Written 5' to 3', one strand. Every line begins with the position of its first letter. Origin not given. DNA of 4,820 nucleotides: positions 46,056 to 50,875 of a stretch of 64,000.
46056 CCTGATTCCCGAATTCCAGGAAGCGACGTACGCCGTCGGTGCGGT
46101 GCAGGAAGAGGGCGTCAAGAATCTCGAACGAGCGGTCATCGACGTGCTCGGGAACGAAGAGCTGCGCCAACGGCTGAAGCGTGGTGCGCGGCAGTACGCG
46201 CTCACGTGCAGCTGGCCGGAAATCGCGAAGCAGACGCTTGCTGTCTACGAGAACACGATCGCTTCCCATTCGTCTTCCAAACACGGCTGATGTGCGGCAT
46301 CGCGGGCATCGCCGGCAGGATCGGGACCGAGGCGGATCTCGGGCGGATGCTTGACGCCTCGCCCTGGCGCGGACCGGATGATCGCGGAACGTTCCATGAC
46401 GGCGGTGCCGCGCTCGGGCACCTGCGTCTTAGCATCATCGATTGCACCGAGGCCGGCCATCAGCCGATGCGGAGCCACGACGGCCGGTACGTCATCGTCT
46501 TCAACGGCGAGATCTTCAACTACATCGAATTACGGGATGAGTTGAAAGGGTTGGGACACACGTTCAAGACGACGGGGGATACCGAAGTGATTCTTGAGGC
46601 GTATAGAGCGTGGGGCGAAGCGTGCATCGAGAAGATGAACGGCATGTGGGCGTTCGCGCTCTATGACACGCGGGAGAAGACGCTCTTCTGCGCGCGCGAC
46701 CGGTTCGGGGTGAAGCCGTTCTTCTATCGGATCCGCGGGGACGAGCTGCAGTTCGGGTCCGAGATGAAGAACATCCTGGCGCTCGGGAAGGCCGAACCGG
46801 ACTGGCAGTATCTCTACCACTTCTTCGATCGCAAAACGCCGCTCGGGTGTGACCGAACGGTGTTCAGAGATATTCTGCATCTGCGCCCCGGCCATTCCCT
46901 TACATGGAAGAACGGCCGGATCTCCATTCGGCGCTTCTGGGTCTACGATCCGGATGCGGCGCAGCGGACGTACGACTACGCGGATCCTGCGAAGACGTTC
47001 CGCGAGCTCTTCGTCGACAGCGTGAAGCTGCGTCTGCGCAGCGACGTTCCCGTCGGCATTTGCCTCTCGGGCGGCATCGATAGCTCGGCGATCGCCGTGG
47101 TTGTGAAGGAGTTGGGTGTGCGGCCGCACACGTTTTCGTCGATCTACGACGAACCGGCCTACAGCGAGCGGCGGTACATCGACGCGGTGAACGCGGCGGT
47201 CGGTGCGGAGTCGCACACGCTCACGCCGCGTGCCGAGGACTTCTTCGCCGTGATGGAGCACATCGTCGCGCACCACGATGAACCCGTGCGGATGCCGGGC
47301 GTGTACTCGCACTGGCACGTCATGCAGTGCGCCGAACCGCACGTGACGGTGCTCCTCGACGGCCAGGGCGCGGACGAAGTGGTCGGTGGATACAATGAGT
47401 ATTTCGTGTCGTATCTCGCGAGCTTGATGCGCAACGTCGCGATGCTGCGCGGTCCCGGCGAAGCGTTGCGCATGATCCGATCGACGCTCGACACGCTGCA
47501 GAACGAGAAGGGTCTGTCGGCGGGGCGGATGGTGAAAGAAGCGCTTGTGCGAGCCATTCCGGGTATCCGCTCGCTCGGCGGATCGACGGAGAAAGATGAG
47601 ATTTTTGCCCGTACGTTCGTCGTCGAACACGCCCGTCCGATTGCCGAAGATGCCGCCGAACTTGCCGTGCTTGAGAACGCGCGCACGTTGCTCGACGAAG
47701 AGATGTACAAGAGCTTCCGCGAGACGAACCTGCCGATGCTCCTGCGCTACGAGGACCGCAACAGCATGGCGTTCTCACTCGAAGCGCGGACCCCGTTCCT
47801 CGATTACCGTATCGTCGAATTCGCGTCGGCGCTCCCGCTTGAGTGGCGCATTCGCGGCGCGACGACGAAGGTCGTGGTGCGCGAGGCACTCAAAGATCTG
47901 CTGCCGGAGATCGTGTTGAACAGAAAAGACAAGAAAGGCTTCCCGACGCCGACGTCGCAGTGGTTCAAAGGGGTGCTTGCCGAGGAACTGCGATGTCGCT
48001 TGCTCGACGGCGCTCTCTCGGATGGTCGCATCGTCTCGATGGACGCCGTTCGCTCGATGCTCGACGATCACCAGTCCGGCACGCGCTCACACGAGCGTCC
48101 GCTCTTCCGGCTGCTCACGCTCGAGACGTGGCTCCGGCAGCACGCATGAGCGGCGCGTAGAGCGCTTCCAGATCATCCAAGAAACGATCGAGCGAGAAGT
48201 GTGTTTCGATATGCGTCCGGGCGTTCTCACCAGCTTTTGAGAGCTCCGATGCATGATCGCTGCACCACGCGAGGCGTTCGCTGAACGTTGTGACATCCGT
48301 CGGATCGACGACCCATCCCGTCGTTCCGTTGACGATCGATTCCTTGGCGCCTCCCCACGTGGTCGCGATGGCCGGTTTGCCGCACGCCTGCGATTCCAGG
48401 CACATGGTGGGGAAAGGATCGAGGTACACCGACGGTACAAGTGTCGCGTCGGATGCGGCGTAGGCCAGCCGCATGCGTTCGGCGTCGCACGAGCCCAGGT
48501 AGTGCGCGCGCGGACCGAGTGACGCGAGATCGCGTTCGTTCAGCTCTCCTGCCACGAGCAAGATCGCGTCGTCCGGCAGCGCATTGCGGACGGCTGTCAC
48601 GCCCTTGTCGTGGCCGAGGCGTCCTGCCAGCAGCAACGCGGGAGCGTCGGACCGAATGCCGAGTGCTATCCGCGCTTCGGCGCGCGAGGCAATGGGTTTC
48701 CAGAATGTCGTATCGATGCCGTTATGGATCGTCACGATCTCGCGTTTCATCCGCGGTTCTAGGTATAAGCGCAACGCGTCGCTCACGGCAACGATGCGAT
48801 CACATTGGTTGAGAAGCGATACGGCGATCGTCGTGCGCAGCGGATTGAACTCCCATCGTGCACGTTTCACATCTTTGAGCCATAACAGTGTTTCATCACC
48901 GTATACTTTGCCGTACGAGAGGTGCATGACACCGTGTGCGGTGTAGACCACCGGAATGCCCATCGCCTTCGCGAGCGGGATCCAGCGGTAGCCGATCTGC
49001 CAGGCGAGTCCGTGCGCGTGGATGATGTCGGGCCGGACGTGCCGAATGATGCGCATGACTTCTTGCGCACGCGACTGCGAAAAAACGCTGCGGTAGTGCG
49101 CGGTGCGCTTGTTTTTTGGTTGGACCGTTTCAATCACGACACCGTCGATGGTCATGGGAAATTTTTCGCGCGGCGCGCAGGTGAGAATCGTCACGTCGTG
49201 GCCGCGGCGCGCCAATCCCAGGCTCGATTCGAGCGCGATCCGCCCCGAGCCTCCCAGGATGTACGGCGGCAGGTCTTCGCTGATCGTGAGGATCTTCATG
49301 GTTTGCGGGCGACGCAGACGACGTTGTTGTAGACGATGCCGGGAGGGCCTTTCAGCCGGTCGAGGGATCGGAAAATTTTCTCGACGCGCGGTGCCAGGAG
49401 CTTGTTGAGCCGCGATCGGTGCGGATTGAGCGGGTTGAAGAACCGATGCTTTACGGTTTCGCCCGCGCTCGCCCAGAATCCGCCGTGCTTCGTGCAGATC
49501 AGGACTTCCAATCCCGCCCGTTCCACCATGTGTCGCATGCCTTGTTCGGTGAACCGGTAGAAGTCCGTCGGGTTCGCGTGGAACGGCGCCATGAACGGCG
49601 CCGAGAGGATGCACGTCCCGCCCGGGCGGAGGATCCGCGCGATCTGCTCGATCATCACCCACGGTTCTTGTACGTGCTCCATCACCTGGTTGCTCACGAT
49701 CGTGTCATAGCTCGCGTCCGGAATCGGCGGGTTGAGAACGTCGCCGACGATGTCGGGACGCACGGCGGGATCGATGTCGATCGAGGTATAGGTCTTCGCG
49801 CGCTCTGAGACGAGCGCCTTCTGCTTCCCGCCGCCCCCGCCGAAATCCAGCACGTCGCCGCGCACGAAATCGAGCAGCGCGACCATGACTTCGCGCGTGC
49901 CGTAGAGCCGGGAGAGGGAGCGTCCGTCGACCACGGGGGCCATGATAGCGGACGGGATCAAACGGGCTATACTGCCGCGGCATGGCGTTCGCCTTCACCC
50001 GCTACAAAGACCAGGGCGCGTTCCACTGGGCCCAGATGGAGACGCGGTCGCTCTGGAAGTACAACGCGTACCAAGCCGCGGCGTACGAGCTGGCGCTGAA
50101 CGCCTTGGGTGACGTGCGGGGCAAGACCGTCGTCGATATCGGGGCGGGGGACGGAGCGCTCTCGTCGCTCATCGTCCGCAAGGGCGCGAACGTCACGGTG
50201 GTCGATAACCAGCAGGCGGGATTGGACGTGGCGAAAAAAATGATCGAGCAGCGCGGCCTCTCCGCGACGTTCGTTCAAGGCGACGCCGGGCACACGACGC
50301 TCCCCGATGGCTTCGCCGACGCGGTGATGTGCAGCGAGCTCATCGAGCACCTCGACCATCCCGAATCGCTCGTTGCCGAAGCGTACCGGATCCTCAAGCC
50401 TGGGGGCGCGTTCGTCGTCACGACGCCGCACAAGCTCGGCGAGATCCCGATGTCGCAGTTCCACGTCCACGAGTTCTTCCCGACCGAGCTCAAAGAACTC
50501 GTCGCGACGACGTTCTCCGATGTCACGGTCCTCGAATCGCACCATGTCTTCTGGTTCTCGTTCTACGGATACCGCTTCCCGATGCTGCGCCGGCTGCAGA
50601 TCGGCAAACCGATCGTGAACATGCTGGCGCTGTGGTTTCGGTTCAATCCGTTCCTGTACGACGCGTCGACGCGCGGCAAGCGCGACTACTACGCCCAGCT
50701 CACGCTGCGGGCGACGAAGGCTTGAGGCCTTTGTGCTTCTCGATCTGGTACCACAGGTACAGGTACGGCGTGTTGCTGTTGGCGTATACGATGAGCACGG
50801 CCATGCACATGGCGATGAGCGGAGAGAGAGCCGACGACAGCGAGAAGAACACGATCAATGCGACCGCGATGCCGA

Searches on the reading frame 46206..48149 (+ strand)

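Call 50: search_protein_families(library=ncbifam, proteins=[window:46206-48149:+], max_evalue=1e-10)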
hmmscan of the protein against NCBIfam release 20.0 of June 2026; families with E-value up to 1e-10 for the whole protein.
window:46206-48149:+ (647 aa): 6 families
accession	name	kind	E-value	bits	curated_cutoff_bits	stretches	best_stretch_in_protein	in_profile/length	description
TIGR01536.1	asn_synth_AEB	equivalog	5.9e-132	441.3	267.1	1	30-579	1-517/517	asparagine synthase (glutamine-hydrolyzing)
TIGR03108.1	eps_aminotran_1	hypoth_equivalog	4.6e-121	405.5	816.9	1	29-645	1-627/628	XrtA/PEP-CTERM system amidotransferase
TIGR03104.1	trio_amidotrans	equivalog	1.7e-96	323.8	570.1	2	29-399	1-383/589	N-acetylglutaminylglutamine amidotransferase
NF033535.1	lass_lactam_cya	exception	1.6e-90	304.6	525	2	29-400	1-383/668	lasso peptide isopeptide bond-forming cyclase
NF006949.0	PRK09431.1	equivalog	7.8e-72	242.5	499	2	29-192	1-167/554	asparagine synthase B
NF033561.1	macrolact_Ik_Al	subfamily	2.6e-27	95.7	300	1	164-646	97-558/561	albusnodin/ikarugamycin family macrolactam cyclase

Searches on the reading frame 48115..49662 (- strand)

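Call 64: search_protein_families(library=pfam, proteins=[window:48115-49662:-], max_evalue=0.00001)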
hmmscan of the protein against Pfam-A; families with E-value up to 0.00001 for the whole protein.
window:48115-49662:- (515 aa): 6 families
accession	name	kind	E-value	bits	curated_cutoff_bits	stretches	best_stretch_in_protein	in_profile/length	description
PF13439.12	Glyco_transf_4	-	5.4e-28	98.6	28.5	1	137-319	2-169/170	Glycosyltransferase Family 4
PF00534.26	Glycos_transf_1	-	1.9e-22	80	26.4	1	327-483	2-171/172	Glycosyl transferases group 1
PF13692.12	Glyco_trans_1_4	-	3.7e-17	63.3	27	1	343-466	4-138/142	Glycosyl transferases group 1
PF13579.12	Glyco_trans_4_4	-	3.3e-16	60.5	29.7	1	137-315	1-158/158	Glycosyl transferase 4-like domain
PF13477.12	Glyco_trans_4_2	-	5.9e-09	36.7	23.4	1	148-245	18-109/139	Glycosyl transferase 4-like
PF08323.17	Glyco_transf_5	-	2.2e-06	28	22.7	0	127-296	5-219/239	Starch synthase catalytic domain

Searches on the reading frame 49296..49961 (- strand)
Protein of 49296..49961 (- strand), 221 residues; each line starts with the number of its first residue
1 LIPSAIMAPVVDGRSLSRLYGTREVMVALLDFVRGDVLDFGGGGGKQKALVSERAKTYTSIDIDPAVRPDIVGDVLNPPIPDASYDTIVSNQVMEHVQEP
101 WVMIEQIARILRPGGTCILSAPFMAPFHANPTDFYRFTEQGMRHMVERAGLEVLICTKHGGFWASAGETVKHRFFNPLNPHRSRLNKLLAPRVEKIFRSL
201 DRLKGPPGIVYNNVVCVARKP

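Call 64: search_protein_families(library=pfam, proteins=[window:49296-49961:-], max_evalue=0.00001)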
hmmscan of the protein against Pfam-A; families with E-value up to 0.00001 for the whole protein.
window:49296-49961:- (221 aa): 5 families
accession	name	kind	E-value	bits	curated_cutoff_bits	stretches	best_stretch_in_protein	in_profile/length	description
PF13489.12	Methyltransf_23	-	2.1e-15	57.3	27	1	31-153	20-161/164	Methyltransferase domain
PF08241.18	Methyltransf_11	-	5.3e-15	56.3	21.2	1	38-119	1-95/95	Methyltransferase domain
PF13649.12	Methyltransf_25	-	7.2e-09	36.7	27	1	37-115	1-97/97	Methyltransferase domain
PF08242.18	Methyltransf_12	-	2.3e-08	35.1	30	1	38-116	1-97/98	Methyltransferase domain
PF13847.12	Methyltransf_31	-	1.7e-06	28.2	27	0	72-123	60-113/145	Methyltransferase domain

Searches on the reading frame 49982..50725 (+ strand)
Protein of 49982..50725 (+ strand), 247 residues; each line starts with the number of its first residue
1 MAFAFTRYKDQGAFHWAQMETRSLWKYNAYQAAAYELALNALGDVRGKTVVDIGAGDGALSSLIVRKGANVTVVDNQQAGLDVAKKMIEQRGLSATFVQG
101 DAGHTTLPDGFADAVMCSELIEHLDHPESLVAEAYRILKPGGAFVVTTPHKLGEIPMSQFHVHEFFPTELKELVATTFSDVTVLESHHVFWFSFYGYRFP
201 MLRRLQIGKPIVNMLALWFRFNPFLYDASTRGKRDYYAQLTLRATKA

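Call 64: search_protein_families(library=pfam, proteins=[window:49982-50725:+], max_evalue=0.00001)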
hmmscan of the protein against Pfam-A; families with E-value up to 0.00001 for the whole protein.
window:49982-50725:+ (247 aa): 8 families
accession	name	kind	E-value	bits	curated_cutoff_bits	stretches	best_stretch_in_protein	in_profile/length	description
PF08241.18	Methyltransf_11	-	1.5e-22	80.4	21.2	1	51-146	1-95/95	Methyltransferase domain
PF13649.12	Methyltransf_25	-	9.8e-20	71.5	27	1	50-142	1-97/97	Methyltransferase domain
PF13847.12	Methyltransf_31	-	7.3e-16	58.6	27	1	46-158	3-120/145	Methyltransferase domain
PF13489.12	Methyltransf_23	-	1.1e-15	58.1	27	1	30-151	4-121/164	Methyltransferase domain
PF08242.18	Methyltransf_12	-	2.4e-13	51.1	30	1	51-143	1-97/98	Methyltransferase domain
PF05175.20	MTS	-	1.9e-09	37.8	23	1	37-153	22-145/170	Methyltransferase small domain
PF01209.24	Ubie_methyltran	-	6.5e-09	35.9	20.1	1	41-158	42-163/233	ubiE/COQ5 methyltransferase family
PF02353.26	CMAS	-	2.6e-07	30.7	27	1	29-158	45-176/273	Mycolic acid cyclopropane synthetase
